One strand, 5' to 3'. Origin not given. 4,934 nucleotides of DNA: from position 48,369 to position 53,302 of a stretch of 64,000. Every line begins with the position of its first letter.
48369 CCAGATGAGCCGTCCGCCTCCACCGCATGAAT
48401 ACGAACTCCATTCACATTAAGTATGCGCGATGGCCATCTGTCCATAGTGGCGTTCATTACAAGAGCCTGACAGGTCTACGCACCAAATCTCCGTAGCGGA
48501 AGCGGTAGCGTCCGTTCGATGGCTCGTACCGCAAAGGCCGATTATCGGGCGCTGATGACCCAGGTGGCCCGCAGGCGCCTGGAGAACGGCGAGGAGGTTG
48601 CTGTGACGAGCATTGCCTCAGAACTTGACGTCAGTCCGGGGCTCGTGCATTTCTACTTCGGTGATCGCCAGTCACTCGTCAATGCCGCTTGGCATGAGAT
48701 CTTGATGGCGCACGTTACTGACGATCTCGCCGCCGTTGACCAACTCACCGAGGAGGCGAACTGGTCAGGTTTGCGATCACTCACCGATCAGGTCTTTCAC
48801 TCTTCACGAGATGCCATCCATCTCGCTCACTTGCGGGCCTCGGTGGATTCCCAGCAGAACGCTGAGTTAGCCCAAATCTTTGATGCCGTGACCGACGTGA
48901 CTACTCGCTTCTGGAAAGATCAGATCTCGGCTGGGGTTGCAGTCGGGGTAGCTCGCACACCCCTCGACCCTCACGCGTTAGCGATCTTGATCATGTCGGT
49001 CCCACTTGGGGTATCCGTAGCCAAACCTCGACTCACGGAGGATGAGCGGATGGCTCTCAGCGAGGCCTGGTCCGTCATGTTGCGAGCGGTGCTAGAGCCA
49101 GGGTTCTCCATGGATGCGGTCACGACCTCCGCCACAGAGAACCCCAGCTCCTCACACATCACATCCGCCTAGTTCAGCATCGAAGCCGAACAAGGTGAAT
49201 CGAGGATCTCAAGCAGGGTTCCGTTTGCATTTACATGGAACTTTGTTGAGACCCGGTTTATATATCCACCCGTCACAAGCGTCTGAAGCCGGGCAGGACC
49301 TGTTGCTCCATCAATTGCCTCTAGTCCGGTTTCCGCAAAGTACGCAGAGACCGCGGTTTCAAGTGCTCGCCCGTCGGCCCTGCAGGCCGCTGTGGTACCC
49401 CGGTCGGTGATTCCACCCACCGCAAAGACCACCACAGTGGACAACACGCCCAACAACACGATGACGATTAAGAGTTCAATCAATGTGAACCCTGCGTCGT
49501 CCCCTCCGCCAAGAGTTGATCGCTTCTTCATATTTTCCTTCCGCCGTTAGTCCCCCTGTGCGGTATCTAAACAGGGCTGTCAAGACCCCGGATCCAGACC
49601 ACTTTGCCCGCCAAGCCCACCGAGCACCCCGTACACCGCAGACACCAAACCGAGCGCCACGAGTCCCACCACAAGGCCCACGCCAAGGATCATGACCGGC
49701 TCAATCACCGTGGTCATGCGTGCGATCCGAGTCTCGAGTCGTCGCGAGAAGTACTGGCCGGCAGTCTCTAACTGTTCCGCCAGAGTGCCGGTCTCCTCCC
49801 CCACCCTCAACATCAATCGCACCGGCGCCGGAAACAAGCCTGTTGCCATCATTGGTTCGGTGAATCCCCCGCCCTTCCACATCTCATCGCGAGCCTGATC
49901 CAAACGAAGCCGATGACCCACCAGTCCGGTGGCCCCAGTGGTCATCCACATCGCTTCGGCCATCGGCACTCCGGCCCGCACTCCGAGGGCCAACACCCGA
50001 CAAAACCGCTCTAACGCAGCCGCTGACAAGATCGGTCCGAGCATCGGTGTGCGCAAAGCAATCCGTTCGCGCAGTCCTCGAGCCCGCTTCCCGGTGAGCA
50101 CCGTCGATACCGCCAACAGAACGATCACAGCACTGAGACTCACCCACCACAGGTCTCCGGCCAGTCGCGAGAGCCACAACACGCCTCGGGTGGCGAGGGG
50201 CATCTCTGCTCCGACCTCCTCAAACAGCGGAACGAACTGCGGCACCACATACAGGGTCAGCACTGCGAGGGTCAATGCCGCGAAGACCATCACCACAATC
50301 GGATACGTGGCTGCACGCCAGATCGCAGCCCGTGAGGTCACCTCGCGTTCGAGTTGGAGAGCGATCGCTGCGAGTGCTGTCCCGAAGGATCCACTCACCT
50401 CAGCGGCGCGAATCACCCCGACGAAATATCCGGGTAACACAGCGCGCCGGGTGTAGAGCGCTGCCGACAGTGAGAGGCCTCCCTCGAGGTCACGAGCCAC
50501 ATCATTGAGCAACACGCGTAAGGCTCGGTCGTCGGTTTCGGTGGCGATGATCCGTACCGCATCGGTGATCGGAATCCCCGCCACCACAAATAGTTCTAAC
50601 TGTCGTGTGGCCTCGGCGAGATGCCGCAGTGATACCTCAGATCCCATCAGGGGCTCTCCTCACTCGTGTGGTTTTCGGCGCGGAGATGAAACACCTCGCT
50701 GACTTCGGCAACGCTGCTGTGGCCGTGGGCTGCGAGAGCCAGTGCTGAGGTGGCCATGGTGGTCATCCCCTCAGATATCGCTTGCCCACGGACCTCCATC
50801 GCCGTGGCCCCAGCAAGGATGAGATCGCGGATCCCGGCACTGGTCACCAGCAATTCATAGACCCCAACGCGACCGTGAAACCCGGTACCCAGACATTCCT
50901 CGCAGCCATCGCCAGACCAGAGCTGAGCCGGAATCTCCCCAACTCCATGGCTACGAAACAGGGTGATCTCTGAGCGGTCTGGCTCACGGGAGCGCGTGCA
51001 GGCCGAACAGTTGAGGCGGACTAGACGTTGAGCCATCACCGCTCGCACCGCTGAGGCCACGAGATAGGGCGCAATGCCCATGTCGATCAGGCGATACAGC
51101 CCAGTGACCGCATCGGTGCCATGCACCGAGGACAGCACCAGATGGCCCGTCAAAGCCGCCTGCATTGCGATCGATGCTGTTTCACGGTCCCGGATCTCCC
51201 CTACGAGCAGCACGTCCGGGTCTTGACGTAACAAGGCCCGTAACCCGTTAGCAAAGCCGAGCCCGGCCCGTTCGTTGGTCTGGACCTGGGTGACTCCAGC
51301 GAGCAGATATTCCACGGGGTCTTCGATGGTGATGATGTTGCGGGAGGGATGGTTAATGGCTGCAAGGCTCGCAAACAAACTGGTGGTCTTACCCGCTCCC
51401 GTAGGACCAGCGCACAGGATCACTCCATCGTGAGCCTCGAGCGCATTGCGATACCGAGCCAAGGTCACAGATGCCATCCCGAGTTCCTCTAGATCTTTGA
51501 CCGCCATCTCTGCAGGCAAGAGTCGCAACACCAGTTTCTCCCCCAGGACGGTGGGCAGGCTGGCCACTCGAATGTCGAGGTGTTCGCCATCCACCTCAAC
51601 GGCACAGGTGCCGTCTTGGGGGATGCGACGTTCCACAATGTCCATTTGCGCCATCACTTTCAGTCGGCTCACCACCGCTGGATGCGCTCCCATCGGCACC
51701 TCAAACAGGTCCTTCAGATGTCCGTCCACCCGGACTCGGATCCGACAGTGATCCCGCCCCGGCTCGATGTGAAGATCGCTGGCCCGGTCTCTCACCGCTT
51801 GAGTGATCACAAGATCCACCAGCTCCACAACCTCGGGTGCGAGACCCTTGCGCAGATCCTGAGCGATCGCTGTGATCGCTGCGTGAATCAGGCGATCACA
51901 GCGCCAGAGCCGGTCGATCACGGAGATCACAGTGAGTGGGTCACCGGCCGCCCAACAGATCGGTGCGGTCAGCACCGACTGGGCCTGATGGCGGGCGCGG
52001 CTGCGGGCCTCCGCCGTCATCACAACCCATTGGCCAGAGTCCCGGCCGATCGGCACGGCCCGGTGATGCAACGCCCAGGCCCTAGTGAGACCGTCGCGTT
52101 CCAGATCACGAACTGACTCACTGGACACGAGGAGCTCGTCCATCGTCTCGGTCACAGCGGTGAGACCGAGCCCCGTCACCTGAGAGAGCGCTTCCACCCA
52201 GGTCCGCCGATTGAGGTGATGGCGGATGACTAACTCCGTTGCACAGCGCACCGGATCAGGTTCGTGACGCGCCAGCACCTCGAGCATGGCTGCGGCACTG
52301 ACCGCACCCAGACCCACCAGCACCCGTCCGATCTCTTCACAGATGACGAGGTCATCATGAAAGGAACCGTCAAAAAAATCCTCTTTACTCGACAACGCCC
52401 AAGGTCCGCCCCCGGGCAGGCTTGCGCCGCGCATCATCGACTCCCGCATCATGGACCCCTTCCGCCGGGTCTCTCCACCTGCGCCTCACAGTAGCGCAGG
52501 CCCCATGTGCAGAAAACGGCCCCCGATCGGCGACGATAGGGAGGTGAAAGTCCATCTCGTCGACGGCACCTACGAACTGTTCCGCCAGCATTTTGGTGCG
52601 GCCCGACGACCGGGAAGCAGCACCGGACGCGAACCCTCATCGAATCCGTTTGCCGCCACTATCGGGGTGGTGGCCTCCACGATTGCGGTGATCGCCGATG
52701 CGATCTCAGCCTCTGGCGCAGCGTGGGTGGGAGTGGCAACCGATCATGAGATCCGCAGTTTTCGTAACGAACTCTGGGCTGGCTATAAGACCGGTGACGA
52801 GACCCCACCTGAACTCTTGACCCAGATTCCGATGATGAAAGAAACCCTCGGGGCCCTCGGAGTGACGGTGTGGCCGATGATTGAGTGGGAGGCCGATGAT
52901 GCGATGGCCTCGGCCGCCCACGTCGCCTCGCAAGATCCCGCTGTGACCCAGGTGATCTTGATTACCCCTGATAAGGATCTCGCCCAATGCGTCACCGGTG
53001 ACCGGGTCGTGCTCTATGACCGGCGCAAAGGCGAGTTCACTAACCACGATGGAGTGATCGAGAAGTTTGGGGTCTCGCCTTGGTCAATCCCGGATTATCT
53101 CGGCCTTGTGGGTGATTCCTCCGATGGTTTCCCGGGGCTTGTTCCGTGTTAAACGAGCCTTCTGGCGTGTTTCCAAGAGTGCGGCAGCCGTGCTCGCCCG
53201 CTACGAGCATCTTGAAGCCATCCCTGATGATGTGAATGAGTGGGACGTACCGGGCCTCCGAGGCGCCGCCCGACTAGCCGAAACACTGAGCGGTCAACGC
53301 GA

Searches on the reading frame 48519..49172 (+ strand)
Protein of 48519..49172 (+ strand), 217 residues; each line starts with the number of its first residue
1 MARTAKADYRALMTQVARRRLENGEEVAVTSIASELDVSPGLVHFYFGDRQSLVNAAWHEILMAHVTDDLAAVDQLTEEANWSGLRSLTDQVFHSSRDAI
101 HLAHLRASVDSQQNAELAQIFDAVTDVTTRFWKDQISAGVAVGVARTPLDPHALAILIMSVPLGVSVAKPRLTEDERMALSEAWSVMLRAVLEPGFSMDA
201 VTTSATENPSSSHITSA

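Call 45: search_protein_families(library=pfam, proteins=[window:48519-49172:+], max_evalue=0.001)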
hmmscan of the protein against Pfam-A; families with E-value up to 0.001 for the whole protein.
window:48519-49172:+ (217 aa): 1 family
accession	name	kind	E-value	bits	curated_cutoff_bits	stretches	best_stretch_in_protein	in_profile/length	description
PF00440.29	TetR_N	-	0.00049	20.3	24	0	27-57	17-47/47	Bacterial regulatory proteins, tetR family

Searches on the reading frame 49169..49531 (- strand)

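Call 45: search_protein_families(library=pfam, proteins=[window:49169-49531:-], max_evalue=0.001)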
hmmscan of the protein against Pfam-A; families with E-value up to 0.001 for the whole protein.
window:49169-49531:- (120 aa): 1 family
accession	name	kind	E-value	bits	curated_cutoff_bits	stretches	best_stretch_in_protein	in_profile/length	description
PF07963.17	N_methyl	-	9.3e-06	25.5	21.2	1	13-34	5-26/27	Prokaryotic N-terminal methylation motif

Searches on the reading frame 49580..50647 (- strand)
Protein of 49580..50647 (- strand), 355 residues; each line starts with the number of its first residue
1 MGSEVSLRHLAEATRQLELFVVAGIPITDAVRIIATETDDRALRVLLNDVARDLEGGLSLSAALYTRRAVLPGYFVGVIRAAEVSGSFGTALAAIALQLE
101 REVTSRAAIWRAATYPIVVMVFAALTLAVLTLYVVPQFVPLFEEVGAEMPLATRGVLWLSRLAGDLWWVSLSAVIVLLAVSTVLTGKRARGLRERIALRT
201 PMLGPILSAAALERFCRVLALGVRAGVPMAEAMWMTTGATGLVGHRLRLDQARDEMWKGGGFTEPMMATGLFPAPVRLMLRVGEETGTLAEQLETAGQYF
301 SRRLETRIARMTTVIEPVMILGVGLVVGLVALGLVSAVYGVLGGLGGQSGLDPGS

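Call 45: search_protein_families(library=pfam, proteins=[window:49580-50647:-], max_evalue=0.001)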
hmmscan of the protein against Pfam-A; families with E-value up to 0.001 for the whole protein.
window:49580-50647:- (355 aa): 1 family
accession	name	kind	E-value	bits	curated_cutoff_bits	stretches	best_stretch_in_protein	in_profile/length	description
PF00482.28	T2SSF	-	1.6e-40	138.4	25.2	2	14-136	2-125/125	Type II secretion system (T2SS), protein F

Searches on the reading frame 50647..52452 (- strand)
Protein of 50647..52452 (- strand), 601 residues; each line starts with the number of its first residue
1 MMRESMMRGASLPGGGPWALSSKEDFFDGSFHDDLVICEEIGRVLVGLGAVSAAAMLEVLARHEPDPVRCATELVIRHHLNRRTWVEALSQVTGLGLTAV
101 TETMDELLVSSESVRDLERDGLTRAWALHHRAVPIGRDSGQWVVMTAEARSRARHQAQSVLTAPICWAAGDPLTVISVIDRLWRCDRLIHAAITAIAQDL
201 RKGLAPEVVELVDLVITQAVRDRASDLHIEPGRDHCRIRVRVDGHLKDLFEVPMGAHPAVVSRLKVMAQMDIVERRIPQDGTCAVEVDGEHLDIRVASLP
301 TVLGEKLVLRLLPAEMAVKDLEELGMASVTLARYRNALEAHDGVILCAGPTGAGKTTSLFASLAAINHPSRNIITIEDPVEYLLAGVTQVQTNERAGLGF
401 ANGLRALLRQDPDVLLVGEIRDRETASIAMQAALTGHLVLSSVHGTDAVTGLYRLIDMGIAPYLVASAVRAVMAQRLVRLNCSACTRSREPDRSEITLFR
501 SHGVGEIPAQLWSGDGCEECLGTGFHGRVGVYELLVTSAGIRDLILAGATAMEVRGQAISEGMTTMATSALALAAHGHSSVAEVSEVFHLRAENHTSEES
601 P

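Call 45: search_protein_families(library=pfam, proteins=[window:50647-52452:-], max_evalue=0.001)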
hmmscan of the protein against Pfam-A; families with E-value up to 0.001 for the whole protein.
window:50647-52452:- (601 aa): 2 families
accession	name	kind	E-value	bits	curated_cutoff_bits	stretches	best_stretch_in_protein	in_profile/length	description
PF00437.27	T2SSE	-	1.2e-115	386.5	24.9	1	208-584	8-368/370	Type II/IV secretion system protein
PF05157.20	MshEN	-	0.00069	20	23.1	0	119-154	20-53/90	MshEN domain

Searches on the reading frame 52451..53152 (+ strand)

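Call 45: search_protein_families(library=pfam, proteins=[window:52451-53152:+], max_evalue=0.001)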
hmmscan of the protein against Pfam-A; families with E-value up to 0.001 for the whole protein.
window:52451-53152:+ (233 aa): 1 family
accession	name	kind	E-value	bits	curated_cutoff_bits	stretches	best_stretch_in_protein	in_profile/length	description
PF02739.22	5_3_exonuc_N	-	5.1e-27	95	34.3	1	33-207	1-164/164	5'-3' exonuclease, N-terminal resolvase-like domain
